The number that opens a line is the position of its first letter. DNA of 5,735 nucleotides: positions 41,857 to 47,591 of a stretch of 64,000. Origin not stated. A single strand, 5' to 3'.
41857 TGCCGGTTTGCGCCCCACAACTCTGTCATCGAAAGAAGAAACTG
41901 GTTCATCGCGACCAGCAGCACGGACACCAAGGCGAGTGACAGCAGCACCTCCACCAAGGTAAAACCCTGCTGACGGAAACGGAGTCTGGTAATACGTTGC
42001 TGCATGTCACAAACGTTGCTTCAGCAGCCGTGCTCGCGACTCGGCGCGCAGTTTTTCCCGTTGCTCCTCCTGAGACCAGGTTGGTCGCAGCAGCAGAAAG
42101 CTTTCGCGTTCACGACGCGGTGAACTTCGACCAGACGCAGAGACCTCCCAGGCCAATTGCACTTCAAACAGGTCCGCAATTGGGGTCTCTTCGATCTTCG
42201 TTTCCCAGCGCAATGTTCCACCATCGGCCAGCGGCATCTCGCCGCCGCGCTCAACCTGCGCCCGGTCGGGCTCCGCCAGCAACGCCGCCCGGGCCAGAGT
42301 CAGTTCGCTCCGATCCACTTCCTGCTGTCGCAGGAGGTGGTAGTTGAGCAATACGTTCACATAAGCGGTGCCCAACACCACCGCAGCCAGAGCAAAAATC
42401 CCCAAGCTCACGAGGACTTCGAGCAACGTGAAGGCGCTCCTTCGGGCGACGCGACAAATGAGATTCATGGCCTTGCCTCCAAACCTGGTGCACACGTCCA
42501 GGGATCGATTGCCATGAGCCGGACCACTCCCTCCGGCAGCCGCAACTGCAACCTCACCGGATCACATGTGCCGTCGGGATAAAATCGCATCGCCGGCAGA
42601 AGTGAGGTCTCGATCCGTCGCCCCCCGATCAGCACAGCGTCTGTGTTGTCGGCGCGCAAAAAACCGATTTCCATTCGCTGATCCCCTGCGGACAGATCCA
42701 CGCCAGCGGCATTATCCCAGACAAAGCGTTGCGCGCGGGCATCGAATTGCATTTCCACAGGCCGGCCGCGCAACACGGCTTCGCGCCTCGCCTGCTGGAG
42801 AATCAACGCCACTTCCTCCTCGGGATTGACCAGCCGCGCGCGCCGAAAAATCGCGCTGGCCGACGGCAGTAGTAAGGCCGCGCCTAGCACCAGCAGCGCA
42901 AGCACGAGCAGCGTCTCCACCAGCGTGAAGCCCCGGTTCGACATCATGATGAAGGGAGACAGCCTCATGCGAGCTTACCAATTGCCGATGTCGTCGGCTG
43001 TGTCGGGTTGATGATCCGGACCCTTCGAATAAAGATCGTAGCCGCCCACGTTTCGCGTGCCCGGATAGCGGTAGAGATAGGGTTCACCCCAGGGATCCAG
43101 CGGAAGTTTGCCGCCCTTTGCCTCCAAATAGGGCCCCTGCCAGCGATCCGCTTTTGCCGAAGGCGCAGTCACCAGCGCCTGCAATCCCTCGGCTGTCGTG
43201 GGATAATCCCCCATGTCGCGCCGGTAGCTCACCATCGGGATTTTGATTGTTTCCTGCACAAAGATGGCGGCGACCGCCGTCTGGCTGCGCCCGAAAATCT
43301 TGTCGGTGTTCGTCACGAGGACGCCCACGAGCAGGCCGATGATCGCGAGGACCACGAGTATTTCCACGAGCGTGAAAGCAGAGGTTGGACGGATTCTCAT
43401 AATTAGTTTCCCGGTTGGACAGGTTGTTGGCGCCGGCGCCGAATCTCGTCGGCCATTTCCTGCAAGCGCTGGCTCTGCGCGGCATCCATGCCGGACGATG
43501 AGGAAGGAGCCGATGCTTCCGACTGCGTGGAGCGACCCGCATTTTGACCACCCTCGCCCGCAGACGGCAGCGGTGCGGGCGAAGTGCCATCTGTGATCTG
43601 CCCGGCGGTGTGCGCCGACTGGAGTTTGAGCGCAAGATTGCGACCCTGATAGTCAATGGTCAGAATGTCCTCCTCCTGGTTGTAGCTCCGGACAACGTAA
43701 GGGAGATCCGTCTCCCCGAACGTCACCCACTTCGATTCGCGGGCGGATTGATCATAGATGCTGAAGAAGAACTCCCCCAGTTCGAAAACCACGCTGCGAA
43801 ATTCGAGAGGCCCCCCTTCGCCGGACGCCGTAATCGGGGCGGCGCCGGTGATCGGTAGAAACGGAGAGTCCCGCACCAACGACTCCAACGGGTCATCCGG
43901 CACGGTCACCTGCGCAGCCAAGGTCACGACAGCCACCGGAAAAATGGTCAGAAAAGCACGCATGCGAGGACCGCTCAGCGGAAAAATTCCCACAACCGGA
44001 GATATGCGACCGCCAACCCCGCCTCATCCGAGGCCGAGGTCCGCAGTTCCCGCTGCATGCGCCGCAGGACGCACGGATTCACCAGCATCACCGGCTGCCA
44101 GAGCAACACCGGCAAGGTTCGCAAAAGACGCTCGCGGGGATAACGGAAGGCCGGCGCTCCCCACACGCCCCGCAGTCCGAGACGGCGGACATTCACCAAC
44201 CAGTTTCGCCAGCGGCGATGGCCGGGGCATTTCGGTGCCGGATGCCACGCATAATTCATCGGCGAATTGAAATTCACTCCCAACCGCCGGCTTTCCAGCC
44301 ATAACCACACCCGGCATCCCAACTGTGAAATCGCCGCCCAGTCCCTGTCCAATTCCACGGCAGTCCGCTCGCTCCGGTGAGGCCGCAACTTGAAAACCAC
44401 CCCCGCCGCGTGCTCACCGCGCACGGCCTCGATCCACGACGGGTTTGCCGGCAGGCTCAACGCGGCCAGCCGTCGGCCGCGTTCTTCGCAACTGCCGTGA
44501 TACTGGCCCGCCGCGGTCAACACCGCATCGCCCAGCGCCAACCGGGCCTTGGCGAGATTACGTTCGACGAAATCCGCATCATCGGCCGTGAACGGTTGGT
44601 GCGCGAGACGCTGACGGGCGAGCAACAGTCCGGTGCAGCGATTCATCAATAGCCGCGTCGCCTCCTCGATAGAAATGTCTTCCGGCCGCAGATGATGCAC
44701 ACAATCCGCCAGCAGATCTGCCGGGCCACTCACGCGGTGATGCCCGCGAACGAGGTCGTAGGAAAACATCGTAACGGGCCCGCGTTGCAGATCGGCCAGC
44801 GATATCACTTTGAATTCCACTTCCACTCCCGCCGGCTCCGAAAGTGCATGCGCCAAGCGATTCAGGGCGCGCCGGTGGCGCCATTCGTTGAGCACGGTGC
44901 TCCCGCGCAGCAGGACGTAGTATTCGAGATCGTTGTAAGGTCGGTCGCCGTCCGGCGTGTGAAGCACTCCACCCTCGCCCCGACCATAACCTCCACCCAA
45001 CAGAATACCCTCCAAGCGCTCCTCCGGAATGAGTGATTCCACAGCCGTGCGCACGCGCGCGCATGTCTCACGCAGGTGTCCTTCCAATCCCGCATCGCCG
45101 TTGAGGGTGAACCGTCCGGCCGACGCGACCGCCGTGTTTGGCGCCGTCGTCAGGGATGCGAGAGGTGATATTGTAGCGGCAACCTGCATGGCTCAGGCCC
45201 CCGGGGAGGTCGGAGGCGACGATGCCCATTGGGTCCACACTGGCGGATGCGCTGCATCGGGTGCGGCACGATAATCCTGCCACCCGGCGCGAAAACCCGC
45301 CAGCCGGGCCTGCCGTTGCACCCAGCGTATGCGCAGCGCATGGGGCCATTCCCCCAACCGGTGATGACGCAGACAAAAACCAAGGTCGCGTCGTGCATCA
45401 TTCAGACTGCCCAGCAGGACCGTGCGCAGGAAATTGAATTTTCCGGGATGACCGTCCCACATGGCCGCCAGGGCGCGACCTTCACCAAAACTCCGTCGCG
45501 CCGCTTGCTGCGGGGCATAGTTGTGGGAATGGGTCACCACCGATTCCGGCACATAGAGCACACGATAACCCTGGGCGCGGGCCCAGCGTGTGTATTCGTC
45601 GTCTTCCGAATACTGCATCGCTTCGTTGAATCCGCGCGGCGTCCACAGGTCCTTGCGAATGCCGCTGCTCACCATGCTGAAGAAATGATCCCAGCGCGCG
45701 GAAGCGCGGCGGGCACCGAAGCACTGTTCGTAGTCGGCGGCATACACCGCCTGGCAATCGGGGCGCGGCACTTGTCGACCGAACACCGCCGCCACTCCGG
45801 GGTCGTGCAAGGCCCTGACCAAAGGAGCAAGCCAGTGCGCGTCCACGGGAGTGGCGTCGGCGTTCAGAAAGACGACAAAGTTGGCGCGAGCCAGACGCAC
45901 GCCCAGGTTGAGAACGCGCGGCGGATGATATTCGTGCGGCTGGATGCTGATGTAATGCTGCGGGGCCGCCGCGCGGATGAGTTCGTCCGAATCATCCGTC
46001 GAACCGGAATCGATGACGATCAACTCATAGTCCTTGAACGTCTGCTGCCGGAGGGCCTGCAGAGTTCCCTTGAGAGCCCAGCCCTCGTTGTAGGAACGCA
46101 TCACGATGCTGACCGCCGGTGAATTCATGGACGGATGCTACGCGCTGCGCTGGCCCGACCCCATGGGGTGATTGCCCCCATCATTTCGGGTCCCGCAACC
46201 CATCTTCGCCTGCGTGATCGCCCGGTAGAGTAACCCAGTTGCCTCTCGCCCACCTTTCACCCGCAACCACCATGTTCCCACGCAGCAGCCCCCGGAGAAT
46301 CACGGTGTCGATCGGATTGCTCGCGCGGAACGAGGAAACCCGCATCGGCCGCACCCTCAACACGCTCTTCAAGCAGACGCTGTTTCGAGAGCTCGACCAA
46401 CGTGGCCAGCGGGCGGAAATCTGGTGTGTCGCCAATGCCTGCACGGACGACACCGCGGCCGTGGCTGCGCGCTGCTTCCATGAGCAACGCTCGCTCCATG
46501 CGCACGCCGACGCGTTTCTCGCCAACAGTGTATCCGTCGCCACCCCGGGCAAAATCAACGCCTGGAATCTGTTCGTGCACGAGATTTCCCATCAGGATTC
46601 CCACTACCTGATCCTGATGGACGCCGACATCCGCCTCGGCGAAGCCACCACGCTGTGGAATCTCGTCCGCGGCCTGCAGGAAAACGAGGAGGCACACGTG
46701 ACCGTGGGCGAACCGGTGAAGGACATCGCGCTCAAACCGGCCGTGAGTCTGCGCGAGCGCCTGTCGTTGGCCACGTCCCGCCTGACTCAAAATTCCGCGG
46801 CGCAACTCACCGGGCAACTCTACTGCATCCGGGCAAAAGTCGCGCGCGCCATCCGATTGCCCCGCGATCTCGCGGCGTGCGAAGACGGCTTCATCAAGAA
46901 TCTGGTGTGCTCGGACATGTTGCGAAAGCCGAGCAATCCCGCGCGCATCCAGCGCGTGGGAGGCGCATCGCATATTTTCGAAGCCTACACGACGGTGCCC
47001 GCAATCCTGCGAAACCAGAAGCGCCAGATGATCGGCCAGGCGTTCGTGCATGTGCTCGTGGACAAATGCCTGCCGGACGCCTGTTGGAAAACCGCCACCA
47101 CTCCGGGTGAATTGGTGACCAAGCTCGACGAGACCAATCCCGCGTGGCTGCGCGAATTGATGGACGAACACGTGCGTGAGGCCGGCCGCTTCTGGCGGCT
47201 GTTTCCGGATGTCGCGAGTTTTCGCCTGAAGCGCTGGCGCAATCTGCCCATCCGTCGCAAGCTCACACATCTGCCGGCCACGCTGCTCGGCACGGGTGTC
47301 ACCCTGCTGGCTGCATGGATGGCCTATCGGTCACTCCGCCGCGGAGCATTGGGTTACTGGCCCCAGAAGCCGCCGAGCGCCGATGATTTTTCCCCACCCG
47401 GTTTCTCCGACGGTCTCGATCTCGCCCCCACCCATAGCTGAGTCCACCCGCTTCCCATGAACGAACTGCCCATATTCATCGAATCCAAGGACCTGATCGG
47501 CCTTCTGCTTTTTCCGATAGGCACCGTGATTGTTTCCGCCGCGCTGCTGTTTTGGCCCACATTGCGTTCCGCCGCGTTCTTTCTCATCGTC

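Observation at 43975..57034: Glycan locus with an unusual nucleotide-handling module (Pol-beta NTase, NPP phosphodiesterase, uridine kinase, degenerate pyrophosphorylase, STAS)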

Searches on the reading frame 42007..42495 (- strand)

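Call 4: search_protein_families(library=pfam, proteins=[window:42007-42495:-], max_evalue=0.01)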
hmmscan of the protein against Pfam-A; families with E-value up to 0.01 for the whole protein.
window:42007-42495:- (162 aa): 1 family
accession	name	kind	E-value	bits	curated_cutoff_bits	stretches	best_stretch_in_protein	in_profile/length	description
PF07963.17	N_methyl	-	3e-05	23.8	21.2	1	18-41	3-26/27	Prokaryotic N-terminal methylation motif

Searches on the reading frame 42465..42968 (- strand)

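Call 4: search_protein_families(library=pfam, proteins=[window:42465-42968:-], max_evalue=0.01)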
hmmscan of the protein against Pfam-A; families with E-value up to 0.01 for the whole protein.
window:42465-42968:- (167 aa): 2 families
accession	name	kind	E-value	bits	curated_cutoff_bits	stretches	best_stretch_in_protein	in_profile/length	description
PF12019.13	GspH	-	3.7e-07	31.1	21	1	52-147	4-95/108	Type II transport protein GspH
PF07963.17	N_methyl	-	4.7e-05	23.2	21.2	1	8-34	1-27/27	Prokaryotic N-terminal methylation motif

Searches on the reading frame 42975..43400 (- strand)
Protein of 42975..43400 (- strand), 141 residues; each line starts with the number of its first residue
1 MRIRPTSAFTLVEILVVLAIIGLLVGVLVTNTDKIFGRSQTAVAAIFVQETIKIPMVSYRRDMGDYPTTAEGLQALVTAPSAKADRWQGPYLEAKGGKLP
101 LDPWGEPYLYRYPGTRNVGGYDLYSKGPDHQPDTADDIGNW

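Call 4: search_protein_families(library=pfam, proteins=[window:42975-43400:-], max_evalue=0.01)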
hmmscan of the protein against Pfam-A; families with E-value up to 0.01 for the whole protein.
window:42975-43400:- (141 aa): 2 families
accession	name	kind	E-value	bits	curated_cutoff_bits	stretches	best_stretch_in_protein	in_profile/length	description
PF08334.16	T2SSG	-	1.4e-26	93.1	21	1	40-141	10-108/108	Type II secretion system (T2SS), protein G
PF07963.17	N_methyl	-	1.3e-05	25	21.2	1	7-28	5-26/27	Prokaryotic N-terminal methylation motif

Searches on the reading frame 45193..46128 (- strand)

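Call 3: search_protein_families(library=pfam, proteins=[window:45193-46128:-], max_evalue=0.01)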
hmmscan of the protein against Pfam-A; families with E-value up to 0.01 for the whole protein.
window:45193-46128:- (311 aa): 4 families
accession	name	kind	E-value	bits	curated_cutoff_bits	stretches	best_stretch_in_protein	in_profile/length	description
PF00535.33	Glycos_transf_2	-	2.6e-20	73.5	23.3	1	7-134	1-130/168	Glycosyl transferase family 2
PF13641.12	Glyco_tranf_2_3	-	4e-09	37.3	27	1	4-214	1-225/230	Glycosyltransferase like family 2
PF10111.15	Glyco_tranf_2_2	-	2.3e-05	24.4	27.3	1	26-92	19-92/276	Glycosyltransferase like family 2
PF13632.12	Glyco_trans_2_3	-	0.0084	16.4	27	0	84-203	1-126/198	Glycosyl transferase family group 2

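Call 11: search_protein_families(library=ncbifam, proteins=[window:45193-46128:-], max_evalue=0.01)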
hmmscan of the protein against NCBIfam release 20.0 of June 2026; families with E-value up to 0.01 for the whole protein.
window:45193-46128:- (311 aa): 17 families
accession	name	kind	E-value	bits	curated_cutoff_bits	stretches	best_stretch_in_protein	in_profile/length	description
TIGR03965.1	mycofact_glyco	equivalog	4.7e-21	75.2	280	1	4-235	74-315/467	mycofactocin biosynthesis glycosyltransferase MftF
NF041875.1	EPS_EpsD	equivalog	3.5e-20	72.7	370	1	6-247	1-254/325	exopolysaccharide biosynthesis glycosyltransferase EpsD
TIGR03937.1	PgaC_IcaA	equivalog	2.3e-13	49.9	422.3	1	3-118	44-162/407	poly-beta-1,6-N-acetyl-D-glucosamine synthase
TIGR04283.1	glyco_like_mftF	equivalog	5.2e-13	49.1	182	1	6-226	1-211/221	TIGR04283 family arsenosugar biosynthesis glycosyltransferase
NF007482.0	PRK10073.1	equivalog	7.3e-11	41.6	423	1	3-92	5-96/334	glycosyltransferase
NF047683.1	TeichurnBiosyTuaG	equivalog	2.5e-10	40.4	400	1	3-92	5-97/252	teichuronic acid biosynthesis protein TuaG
NF050050.1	ProtGlycPglI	equivalog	3.9e-09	36.3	500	1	4-106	2-107/306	GalNAc(5)-diNAcBac-PP-undecaprenol beta-1,3-glucosyltransferase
NF038299.1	EPS_HpsN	equivalog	2.9e-08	33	425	1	4-124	1-124/317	hormogonium polysaccharide biosynthesis glycosyltransferase HpsN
NF053739.1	GlytfEpsEBac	equivalog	5.9e-06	25.5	450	1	4-54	1-51/265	glycosyltransferase EpsE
NF010496.0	PRK13915.1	equivalog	6.6e-06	25.4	262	1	5-115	32-151/307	glucosyl-3-phosphoglycerate synthase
NF041394.1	GtaseAglG_Halo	equivalog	7e-06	25.5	440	1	6-122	3-122/304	glucosyl-dolichyl phosphate glucuronosyltransferase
NF038302.1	EPS_HpsE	equivalog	7.4e-06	25.1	300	1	6-120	3-124/307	hormogonium polysaccharide biosynthesis glycosyltransferase HpsE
NF045692.1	OglycostaseCruG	equivalog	2.3e-05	23.5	600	1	5-56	42-93/386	2'-O-glycosyltransferase CruG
NF007986.1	PRK10714.1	equivalog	6.8e-05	22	529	1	5-90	7-99/316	undecaprenyl-phosphate 4-deoxy-4-formamido-L-arabinose transferase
NF050819.1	PolSacchBiosHfsG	equivalog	0.00011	21.5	500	1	21-196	27-213/302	polysaccharide biosynthesis protein HfsG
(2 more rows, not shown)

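Call 78: search_protein_families(library=padloc, proteins=[window:45193-46128:-], max_evalue=0.01)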
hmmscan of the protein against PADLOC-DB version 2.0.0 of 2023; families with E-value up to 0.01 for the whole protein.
window:45193-46128:- (311 aa): 0 families

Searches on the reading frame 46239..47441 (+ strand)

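Call 3: search_protein_families(library=pfam, proteins=[window:46239-47441:+], max_evalue=0.01)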
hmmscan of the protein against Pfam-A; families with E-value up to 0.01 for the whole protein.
window:46239-47441:+ (400 aa): 1 family
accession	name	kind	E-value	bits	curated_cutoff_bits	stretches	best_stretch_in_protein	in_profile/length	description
PF00535.33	Glycos_transf_2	-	5.3e-06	26.9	23.3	1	24-156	1-113/168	Glycosyl transferase family 2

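Call 11: search_protein_families(library=ncbifam, proteins=[window:46239-47441:+], max_evalue=0.01)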
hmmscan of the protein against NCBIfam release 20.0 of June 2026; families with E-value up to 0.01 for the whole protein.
window:46239-47441:+ (400 aa): 1 family
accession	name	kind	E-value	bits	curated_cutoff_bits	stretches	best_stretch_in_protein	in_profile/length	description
TIGR03469.1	HpnB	hypoth_equivalog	2.2e-05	23.7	379.25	1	23-150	46-164/386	hopene-associated glycosyltransferase HpnB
